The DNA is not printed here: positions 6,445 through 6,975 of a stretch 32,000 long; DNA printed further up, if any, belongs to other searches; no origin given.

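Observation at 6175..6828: Fur/PerR-like regulator fused in-frame to a Cys-rich winged-helix domain that retains its own SD and ATG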

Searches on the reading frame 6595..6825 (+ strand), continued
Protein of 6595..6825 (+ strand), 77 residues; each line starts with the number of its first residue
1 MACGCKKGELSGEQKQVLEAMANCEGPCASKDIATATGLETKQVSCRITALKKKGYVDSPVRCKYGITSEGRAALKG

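Call 48: find_encoding_contigs(protein=P0269, flank=3000, max_places=3)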
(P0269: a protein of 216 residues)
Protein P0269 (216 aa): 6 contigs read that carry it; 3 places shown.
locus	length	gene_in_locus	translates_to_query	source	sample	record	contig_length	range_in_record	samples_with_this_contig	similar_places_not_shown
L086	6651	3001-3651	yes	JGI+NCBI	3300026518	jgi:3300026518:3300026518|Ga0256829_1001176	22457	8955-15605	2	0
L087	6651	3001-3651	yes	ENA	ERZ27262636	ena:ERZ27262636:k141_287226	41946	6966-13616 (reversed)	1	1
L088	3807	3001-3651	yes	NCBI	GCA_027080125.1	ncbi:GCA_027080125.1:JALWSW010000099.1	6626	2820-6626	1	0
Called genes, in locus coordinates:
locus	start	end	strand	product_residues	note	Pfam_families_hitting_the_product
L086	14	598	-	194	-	PF04367:DUF502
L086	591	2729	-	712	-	PF01590:GAF, PF13185:GAF_2, PF13492:GAF_3 (faint), PF13185:GAF_2 (weak)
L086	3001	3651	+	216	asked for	PF01475:FUR, PF12840:HTH_20 (faint), PF01978:TrmB (faint)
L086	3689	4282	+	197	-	PF00578:AhpC-TSA, PF08534:Redoxin, PF10417:1-cysPrx_C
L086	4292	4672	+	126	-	PF06397:Desulfoferrod_N, PF01880:Desulfoferrodox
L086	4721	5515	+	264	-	PF09674:DUF2400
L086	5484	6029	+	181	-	PF00293:NUDIX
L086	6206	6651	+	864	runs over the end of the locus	PF00133:tRNA-synt_1, PF01406:tRNA-synt_1e (faint), PF09334:tRNA-synt_1g, PF13603:tRNA-synt_1_2, PF08264:Anticodon_1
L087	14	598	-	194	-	PF04367:DUF502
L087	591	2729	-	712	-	PF01590:GAF, PF13185:GAF_2, PF13492:GAF_3 (faint), PF13185:GAF_2 (weak)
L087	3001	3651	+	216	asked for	PF01475:FUR, PF12840:HTH_20 (faint), PF01978:TrmB (faint)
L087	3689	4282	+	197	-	PF00578:AhpC-TSA, PF08534:Redoxin, PF10417:1-cysPrx_C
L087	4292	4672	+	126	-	PF06397:Desulfoferrod_N, PF01880:Desulfoferrodox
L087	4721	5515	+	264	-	PF09674:DUF2400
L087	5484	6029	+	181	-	PF00293:NUDIX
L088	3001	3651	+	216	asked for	PF01475:FUR, PF12840:HTH_20 (faint), PF01978:TrmB (faint)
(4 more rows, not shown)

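Call 54: find_encoding_contigs(protein=P0394, flank=2500, max_places=3)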
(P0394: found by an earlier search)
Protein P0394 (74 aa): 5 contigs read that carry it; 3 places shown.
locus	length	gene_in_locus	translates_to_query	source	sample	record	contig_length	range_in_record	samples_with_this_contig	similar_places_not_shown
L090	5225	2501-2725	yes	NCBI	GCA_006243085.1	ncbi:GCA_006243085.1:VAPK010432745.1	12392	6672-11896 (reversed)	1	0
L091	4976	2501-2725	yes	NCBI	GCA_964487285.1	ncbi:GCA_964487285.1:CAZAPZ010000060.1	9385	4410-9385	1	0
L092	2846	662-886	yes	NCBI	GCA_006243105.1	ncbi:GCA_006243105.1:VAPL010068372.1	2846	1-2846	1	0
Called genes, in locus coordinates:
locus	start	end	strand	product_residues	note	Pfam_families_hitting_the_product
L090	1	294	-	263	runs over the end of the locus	?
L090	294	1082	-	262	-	PF00460:Flg_bb_rod, PF22692:LlgE_F_G_D1, PF06429:Flg_bbr_C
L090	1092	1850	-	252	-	PF22692:LlgE_F_G_D1 (weak), PF06429:Flg_bbr_C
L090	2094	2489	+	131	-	PF01475:FUR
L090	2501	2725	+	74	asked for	PF14947:HTH_45 (weak)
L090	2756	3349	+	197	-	PF00578:AhpC-TSA, PF08534:Redoxin, PF10417:1-cysPrx_C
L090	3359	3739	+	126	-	PF06397:Desulfoferrod_N, PF01880:Desulfoferrodox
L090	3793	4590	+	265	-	PF09674:DUF2400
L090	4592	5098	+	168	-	PF00293:NUDIX (weak)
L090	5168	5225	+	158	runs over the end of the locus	PF13441:Gly-zipper_YMGG, PF13488:Gly-zipper_Omp (weak)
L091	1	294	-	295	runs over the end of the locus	PF13144:ChapFlgA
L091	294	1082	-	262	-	PF00460:Flg_bb_rod, PF22692:LlgE_F_G_D1, PF06429:Flg_bbr_C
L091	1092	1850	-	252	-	PF22692:LlgE_F_G_D1 (weak), PF06429:Flg_bbr_C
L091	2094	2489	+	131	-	PF01475:FUR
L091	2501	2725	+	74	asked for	PF14947:HTH_45 (weak)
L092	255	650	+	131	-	PF01475:FUR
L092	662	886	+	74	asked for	PF14947:HTH_45 (weak)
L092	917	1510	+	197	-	PF00578:AhpC-TSA, PF08534:Redoxin, PF10417:1-cysPrx_C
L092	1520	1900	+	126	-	PF06397:Desulfoferrod_N, PF01880:Desulfoferrodox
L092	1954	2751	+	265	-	PF09674:DUF2400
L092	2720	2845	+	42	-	?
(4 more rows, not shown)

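Call 63: find_homologous_proteins(query=P0269, max_evalue=1e-10)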
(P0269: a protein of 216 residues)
Query P0269 (216 aa): 12 proteins with E <= 1e-10 among 436 candidates.
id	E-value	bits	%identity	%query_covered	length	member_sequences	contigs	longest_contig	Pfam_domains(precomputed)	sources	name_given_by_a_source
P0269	1.0e-135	467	100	100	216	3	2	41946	PF12840.14,PF01978.26,PF01475.26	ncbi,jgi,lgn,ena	-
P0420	6.6e-90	318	70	100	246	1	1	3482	PF01978.26,PF01475.26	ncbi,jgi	-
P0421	1.0e-24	105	43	60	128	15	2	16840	PF01475.26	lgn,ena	-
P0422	2.4e-20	91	41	57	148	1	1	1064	PF01475.26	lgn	-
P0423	2.7e-20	91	42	58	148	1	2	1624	PF01475.26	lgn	-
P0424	5.9e-20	90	41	57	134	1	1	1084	PF01475.26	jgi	jgi:Fur family ferric uptake transcriptional regulator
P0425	4.4e-17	80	38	56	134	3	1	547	PF01475.26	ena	-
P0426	4.5e-17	80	39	56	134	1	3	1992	PF01475.26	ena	-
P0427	1.2e-16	79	39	57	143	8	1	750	PF01475.26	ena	-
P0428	4.4e-16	77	37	57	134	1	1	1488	PF01475.26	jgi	jgi:Fur family ferric uptake transcriptional regulator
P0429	5.6e-14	70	43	40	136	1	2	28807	PF01475.26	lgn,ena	-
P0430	1.0e-13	69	39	56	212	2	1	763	PF01475.26,PF08281.19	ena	-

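Call 65: search_solved_structures(query=A2, max_evalue=1, show_alignments=2)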
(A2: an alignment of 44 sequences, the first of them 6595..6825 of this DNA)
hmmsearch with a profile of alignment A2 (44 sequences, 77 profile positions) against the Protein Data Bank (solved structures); distinct sequences matched with E-value up to 1: 22.
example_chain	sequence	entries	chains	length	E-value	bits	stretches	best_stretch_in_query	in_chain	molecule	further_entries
7ueb_E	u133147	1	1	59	3.5e-08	36.5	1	12-65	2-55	PscE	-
2kko_A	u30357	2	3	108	0.003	20.7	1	9-59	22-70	POSSIBLE TRANSCRIPTIONAL REGULATORY PROTEIN (POSSIBLY ARSR-FAMILY) | Possible transcriptional regulatory arsR-family protein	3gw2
6uvu_A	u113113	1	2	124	0.019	18.1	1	11-55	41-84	ArsR family transcriptional regulator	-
8g5s_A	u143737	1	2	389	0.048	16.9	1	17-58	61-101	TnmJ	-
3nqo_A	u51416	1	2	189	0.055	16.7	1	14-58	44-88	MarR-family transcriptional regulator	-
2lkp_A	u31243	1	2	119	0.057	16.6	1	25-57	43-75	HTH-type transcriptional regulator NmtR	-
4fx0_A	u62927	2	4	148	0.078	16.2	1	9-76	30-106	PROBABLE TRANSCRIPTIONAL REPRESSOR PROTEIN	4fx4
1i1g_A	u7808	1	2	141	0.083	16.1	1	12-58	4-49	TRANSCRIPTIONAL REGULATOR LRPA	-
1v4r_A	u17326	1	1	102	0.17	15.1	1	31-59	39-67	Transcriptional Repressor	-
4cic_A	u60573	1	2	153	0.19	14.9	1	25-59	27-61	TRANSCRIPTIONAL REGULATOR, BADM/RRF2 FAMILY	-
3cuo_A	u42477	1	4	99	0.2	14.9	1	25-71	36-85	Uncharacterized HTH-type transcriptional regulator ygaV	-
2m45_A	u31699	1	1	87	0.25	14.6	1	16-57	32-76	Minichromosome maintenance protein MCM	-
8xhu_A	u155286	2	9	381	0.28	14.4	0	30-57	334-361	Bifunctional enzyme IspD/IspF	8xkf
3nrv_A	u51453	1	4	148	0.37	14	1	23-58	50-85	Putative transcriptional regulator (MarR/EmrR family)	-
3jw4_A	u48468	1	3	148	0.42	13.8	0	23-58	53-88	Transcriptional regulator, MarR/EmrR family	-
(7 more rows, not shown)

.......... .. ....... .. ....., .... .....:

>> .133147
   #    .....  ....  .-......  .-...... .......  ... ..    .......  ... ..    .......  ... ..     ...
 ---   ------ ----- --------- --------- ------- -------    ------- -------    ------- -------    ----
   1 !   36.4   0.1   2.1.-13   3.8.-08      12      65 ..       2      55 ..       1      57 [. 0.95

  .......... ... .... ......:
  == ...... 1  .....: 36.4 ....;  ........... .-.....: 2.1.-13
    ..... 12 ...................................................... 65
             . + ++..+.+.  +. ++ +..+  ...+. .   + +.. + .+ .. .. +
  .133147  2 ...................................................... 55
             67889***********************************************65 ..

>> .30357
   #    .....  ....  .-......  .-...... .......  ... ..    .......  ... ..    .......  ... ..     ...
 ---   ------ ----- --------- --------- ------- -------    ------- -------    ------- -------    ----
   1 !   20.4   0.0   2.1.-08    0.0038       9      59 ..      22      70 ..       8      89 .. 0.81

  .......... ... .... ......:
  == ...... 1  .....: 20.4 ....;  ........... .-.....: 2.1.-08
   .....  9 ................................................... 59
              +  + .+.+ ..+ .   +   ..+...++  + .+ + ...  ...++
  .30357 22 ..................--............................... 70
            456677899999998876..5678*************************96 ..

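Call 66: search_protein_families(library=padloc, proteins=[window:6595-6825:+], max_evalue=0.01)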
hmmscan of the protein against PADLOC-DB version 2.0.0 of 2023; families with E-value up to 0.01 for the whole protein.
window:6595-6825:+ (77 aa): 13 families
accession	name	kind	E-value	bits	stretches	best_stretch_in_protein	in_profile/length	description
PDLC01434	CasR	-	1.3e-05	23.2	1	9-64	125-178/191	"CAS-I,CAS-II,CAS-III,CAS-IV,CAS-V,CAS-VI; associated_signaling"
PDLC01044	Csa3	-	1.7e-05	22.8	1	6-73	130-192/194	Type I-A associated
PDLC01870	CARF3--CARF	-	3.3e-05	21.8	1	10-59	134-183/228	-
PDLC01268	CasR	-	9.4e-05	20.4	1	9-61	121-170/179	"CAS-I,CAS-II,CAS-III,CAS-IV,CAS-V,CAS-VI; associated_signaling"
PDLC01850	CARF3--CARF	-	0.00011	20.1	1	9-74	142-207/209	-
PDLC01866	CARF3--CARF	-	0.00012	20.1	1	8-72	135-201/207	-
PDLC01853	CARF3--CARF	-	0.00071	17.3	1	9-58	135-185/209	-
PDLC02933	PRTase_III-A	-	0.00089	16.9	1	13-76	282-341/368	-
PDLC01849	CARF3--CARF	-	0.001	16.8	1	9-74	135-195/197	-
PDLC01879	CARF3--CARF_TM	-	0.0012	16.6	1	10-75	154-217/222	-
PDLC01865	CARF3--CARF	-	0.0014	16.3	1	8-72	145-208/215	-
PDLC01848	CARF3--CARF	-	0.0042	14.8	1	10-74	135-192/197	-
PDLC02976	WH_III-A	-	0.005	15.5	1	30-76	21-65/104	-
